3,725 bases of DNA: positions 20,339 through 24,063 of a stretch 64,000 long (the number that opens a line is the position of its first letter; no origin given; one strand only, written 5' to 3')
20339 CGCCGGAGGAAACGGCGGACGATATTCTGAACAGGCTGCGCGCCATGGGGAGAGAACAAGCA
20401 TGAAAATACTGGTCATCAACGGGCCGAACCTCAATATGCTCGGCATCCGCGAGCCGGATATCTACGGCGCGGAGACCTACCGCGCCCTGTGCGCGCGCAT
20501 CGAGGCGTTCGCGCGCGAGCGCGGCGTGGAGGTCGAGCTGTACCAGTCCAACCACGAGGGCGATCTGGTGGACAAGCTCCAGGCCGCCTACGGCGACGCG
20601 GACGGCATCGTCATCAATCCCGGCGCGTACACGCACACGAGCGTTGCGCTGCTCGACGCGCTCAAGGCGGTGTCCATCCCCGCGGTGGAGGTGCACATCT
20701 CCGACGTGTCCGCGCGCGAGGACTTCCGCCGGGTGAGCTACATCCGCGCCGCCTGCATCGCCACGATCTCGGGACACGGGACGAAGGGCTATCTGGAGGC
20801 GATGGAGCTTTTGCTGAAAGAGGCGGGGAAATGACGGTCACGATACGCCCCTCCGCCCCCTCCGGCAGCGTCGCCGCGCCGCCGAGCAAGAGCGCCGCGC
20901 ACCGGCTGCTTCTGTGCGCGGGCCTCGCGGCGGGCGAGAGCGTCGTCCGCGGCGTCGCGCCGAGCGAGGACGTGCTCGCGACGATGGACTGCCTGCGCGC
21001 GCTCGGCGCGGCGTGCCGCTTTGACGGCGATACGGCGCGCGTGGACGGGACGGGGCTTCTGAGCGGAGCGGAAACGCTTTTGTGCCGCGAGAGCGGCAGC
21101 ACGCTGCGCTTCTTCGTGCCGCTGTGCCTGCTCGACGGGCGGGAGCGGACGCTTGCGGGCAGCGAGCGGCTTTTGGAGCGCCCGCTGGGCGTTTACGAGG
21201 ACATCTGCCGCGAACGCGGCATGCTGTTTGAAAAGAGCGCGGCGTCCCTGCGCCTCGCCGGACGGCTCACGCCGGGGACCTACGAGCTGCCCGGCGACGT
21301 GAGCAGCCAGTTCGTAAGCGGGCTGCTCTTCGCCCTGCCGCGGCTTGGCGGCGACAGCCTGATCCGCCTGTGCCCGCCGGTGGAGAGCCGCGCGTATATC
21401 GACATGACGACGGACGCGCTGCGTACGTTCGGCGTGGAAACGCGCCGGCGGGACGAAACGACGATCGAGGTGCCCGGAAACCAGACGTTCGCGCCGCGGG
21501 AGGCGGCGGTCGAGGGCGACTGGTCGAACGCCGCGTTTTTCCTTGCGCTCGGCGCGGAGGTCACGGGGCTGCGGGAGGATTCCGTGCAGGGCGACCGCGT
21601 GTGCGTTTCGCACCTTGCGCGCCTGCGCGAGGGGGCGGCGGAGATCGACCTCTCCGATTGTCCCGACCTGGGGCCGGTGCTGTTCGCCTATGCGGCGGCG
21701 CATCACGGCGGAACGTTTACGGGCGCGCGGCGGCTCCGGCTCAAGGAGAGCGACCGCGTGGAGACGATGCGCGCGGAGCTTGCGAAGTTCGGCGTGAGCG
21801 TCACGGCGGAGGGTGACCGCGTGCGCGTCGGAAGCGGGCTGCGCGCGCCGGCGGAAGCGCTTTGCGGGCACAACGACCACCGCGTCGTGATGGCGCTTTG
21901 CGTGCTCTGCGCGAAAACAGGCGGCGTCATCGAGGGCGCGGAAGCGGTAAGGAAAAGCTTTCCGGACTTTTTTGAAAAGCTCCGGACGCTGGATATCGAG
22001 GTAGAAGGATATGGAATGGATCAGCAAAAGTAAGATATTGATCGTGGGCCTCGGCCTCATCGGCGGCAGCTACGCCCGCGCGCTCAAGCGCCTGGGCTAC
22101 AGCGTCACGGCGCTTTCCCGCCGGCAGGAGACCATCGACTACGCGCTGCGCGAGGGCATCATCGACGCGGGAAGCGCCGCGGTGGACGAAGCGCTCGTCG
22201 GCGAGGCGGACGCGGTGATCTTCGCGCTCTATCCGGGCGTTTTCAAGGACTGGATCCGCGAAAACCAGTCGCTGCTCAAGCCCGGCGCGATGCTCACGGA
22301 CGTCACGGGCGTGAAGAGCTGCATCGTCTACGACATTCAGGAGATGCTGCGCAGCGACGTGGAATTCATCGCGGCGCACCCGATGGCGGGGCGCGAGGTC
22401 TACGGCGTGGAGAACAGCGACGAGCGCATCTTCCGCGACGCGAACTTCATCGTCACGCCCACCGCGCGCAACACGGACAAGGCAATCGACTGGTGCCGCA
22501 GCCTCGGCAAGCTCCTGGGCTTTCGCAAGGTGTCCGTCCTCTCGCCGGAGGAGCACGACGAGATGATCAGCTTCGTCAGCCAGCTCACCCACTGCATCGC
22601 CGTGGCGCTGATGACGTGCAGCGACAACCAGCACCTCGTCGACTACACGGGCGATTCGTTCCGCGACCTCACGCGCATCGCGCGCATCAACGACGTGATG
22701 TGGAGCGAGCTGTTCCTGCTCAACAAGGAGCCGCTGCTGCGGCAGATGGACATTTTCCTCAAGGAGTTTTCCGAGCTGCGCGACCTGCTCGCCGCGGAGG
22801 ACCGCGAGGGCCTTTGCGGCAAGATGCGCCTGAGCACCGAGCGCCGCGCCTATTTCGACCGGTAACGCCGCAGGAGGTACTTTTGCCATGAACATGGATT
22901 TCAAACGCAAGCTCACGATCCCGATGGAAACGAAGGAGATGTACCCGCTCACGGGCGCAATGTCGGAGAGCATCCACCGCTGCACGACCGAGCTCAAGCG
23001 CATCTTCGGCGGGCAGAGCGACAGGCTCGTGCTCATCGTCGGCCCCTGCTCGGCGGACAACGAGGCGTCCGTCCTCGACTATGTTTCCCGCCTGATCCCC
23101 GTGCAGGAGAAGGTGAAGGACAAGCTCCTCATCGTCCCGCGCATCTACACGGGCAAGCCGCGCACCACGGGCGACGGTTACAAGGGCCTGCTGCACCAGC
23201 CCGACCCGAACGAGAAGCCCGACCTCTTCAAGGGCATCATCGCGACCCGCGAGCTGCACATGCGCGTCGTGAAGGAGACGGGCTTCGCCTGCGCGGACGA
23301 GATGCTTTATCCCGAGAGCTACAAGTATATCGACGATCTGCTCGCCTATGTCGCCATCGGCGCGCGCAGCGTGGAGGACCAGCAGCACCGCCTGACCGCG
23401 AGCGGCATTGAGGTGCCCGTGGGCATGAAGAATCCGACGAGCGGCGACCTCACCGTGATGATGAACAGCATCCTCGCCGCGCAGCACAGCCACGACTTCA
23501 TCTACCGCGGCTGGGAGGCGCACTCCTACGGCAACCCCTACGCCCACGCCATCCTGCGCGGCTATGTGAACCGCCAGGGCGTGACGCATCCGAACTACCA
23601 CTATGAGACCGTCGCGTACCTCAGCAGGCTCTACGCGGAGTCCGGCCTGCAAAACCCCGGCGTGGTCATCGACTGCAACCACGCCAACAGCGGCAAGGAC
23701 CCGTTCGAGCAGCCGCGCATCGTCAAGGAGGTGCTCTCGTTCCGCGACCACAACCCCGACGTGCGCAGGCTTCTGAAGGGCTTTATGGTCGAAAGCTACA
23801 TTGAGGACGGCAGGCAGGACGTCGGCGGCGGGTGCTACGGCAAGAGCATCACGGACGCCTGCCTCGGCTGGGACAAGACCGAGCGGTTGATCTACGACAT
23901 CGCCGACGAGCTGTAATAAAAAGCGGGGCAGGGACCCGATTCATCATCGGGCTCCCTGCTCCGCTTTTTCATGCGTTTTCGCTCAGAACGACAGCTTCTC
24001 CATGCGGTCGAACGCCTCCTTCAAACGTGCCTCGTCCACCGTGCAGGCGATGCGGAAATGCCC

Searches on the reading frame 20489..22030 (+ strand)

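Call 16: search_protein_families(library=pfam, proteins=[window:20489-22030:+], max_evalue=0.001)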
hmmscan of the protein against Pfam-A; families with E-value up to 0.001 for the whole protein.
window:20489-22030:+ (514 aa): 1 family
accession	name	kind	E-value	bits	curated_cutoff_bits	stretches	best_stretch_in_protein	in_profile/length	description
PF00275.25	EPSP_synthase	-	3.6e-58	197.7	22.8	1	124-498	7-417/417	EPSP synthase (3-phosphoshikimate 1-carboxyvinyltransferase)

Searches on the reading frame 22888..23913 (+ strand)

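Call 16: search_protein_families(library=pfam, proteins=[window:22888-23913:+], max_evalue=0.001)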
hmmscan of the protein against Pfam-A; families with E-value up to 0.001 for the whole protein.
window:22888-23913:+ (342 aa): 1 family
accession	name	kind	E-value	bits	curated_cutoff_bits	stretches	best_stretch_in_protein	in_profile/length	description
PF00793.26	DAHP_synth_1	-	8.4e-42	143.4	25.5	1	38-333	9-267/270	DAHP synthetase I family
